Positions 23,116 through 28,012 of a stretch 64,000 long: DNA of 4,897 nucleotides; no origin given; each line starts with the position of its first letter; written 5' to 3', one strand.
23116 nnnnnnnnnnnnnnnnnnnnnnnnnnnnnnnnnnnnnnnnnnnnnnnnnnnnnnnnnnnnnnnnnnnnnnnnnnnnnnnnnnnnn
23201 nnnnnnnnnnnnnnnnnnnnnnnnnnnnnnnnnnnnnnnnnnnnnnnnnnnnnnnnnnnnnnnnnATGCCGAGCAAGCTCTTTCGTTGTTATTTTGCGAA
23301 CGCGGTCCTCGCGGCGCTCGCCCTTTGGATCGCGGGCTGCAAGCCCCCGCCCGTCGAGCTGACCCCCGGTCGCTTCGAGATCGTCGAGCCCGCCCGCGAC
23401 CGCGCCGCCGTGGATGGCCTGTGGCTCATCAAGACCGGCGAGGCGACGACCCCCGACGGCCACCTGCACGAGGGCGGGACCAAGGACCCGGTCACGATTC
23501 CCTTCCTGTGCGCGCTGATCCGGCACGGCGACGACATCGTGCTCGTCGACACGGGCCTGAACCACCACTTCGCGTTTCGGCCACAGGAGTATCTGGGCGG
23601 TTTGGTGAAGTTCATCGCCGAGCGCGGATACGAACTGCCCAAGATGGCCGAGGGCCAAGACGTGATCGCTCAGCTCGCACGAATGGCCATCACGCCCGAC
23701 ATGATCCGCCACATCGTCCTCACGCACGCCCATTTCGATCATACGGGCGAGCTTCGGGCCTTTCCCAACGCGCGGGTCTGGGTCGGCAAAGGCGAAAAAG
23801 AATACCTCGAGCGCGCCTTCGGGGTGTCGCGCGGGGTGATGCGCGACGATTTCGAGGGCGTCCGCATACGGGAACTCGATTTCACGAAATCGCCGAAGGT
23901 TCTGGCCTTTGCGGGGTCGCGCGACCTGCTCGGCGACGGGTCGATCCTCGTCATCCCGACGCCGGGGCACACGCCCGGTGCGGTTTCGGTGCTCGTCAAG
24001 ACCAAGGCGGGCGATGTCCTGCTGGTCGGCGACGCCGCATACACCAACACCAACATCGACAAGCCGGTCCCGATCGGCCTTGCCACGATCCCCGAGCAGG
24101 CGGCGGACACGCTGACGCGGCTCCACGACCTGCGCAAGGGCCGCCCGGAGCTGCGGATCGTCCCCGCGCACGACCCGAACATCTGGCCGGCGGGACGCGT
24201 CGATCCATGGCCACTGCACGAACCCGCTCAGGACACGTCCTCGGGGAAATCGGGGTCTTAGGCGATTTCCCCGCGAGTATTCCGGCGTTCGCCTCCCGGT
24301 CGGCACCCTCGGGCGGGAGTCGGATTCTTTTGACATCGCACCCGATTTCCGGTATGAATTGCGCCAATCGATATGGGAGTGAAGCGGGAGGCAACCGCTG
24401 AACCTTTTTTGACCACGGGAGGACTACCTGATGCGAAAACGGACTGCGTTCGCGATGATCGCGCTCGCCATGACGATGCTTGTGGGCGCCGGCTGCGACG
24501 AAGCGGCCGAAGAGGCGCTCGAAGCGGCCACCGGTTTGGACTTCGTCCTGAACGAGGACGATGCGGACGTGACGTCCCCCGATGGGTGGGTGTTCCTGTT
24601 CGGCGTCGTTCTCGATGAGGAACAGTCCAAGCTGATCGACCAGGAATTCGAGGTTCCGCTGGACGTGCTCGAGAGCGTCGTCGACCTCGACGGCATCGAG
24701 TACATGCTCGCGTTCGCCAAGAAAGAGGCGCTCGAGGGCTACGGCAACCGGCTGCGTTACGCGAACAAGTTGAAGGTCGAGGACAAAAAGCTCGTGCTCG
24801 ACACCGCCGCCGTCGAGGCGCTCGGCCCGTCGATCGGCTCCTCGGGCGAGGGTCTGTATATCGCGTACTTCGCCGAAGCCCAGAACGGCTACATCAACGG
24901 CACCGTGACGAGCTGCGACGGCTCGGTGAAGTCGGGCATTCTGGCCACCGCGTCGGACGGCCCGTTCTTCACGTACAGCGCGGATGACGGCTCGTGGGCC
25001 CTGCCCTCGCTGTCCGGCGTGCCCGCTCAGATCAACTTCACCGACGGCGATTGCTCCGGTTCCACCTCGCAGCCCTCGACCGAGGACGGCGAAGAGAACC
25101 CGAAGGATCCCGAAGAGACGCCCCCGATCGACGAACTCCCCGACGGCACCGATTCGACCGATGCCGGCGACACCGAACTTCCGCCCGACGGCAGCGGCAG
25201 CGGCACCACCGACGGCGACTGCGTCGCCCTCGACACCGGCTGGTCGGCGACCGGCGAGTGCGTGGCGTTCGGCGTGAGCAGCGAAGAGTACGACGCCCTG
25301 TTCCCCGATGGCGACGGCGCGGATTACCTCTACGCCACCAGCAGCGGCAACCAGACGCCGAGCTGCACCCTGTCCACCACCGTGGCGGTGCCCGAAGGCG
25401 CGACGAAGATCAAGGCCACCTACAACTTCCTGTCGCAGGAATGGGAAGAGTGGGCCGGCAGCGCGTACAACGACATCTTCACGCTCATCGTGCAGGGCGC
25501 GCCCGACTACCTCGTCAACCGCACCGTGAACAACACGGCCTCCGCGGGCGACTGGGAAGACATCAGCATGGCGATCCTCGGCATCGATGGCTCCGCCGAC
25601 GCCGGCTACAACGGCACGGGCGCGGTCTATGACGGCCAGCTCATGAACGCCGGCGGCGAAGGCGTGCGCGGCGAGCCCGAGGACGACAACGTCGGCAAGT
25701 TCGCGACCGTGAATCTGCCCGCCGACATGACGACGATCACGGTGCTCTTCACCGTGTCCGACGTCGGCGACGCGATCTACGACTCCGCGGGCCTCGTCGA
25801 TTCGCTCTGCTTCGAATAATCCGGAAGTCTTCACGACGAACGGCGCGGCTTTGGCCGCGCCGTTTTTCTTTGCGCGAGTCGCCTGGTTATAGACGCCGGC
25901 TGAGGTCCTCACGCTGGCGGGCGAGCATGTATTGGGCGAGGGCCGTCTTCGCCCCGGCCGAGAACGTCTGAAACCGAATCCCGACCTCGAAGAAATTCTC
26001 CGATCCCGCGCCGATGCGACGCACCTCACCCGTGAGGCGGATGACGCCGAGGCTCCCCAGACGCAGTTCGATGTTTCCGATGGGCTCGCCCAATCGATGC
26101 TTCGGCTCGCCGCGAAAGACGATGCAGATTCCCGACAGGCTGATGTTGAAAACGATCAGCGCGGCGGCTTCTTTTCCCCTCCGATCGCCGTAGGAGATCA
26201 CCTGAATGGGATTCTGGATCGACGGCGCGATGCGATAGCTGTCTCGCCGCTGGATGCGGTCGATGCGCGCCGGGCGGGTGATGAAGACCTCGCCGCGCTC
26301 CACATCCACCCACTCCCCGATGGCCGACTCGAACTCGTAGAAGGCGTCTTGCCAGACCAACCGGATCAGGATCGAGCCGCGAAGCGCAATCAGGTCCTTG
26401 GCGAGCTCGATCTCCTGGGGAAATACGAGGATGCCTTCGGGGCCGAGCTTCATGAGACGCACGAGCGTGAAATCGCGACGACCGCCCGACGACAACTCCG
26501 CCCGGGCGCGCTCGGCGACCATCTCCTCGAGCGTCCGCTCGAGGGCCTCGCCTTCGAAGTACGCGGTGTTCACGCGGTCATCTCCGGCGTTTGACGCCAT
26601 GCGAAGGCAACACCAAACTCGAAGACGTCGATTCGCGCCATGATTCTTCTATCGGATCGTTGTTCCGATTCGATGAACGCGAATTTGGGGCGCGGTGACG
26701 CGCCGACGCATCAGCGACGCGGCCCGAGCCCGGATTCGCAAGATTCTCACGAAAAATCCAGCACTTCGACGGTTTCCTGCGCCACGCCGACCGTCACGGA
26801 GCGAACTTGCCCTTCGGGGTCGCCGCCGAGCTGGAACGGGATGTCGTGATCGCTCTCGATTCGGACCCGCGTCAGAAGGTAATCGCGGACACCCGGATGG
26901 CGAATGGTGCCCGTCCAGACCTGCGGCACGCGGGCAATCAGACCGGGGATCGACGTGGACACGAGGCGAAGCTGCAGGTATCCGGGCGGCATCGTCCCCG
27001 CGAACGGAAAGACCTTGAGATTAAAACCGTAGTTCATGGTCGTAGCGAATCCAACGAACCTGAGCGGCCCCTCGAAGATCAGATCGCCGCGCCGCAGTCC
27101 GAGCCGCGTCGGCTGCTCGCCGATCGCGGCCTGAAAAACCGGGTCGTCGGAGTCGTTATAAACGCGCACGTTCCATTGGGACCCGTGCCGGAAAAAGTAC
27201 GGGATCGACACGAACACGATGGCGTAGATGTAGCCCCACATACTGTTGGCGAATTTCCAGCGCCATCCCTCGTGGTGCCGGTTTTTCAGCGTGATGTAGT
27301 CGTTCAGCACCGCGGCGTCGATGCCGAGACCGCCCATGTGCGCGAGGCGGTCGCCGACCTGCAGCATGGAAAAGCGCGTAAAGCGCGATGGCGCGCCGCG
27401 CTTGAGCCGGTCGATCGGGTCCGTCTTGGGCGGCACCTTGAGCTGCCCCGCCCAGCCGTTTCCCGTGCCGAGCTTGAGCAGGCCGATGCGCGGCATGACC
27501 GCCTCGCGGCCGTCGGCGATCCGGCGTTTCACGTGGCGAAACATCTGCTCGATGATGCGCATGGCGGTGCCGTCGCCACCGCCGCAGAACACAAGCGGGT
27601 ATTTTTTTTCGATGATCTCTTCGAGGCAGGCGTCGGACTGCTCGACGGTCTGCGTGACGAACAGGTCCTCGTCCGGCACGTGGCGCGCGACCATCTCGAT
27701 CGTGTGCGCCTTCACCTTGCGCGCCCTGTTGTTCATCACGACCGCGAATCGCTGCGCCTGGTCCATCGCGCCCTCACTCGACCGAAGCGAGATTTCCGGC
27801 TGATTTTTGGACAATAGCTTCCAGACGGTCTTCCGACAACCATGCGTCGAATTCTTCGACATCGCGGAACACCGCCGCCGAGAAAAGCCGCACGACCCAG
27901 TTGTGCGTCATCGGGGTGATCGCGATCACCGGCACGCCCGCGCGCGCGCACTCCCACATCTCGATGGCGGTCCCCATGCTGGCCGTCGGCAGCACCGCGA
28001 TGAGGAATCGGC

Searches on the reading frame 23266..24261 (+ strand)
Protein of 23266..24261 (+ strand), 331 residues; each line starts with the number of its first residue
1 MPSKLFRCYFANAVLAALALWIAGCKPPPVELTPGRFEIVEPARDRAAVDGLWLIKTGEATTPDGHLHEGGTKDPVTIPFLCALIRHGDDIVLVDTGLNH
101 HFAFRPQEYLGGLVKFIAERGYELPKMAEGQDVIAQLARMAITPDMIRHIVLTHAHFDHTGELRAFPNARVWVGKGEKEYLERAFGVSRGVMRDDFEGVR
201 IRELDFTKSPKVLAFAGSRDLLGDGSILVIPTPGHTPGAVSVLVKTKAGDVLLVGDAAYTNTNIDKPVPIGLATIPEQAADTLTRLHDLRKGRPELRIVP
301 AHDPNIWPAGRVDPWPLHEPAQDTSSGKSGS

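Call 66: search_protein_families(library=pfam, proteins=[window:23266-24261:+], max_evalue=0.0001)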
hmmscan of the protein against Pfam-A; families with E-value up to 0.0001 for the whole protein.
window:23266-24261:+ (331 aa): 2 families
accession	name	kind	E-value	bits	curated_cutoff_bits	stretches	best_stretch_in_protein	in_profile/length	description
PF00753.33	Lactamase_B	-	5.8e-25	88.8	22.7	1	82-302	8-196/196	Metallo-beta-lactamase superfamily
PF12706.13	Lactamase_B_2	-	3.8e-07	30.3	27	1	142-265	26-151/200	Beta-lactamase superfamily domain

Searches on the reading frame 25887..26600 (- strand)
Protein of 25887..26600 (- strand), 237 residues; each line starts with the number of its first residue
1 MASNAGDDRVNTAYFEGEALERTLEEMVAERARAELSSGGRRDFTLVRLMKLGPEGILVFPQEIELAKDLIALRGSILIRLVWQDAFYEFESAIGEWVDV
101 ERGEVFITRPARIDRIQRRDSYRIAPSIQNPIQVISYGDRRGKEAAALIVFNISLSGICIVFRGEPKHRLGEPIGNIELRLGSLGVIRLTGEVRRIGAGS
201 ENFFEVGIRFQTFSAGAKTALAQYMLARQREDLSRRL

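Call 66: search_protein_families(library=pfam, proteins=[window:25887-26600:-], max_evalue=0.0001)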
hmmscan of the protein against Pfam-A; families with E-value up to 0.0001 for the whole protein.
window:25887-26600:- (237 aa): 1 family
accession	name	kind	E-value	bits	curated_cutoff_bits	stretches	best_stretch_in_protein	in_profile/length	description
PF07238.19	PilZ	-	1.7e-09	38.3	22.5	1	117-226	1-101/102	PilZ domain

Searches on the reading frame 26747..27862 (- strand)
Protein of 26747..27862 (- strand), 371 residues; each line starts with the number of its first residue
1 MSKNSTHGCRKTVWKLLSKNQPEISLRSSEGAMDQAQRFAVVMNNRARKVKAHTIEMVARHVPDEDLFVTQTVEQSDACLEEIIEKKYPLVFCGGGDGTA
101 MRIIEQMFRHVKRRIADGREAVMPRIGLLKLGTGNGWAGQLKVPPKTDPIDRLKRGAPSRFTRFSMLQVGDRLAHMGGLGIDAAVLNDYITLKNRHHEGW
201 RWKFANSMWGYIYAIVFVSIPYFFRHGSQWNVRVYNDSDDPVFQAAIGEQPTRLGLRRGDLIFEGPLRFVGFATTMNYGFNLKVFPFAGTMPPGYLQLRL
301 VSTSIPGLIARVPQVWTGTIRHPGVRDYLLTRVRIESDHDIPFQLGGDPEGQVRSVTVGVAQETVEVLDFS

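Call 66: search_protein_families(library=pfam, proteins=[window:26747-27862:-], max_evalue=0.0001)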
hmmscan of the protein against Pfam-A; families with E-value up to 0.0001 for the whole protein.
window:26747-27862:- (371 aa): 1 family
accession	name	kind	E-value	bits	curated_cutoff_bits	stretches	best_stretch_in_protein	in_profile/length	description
PF00781.29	DAGK_cat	-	4e-11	43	23.6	1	44-155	7-111/125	Diacylglycerol kinase catalytic domain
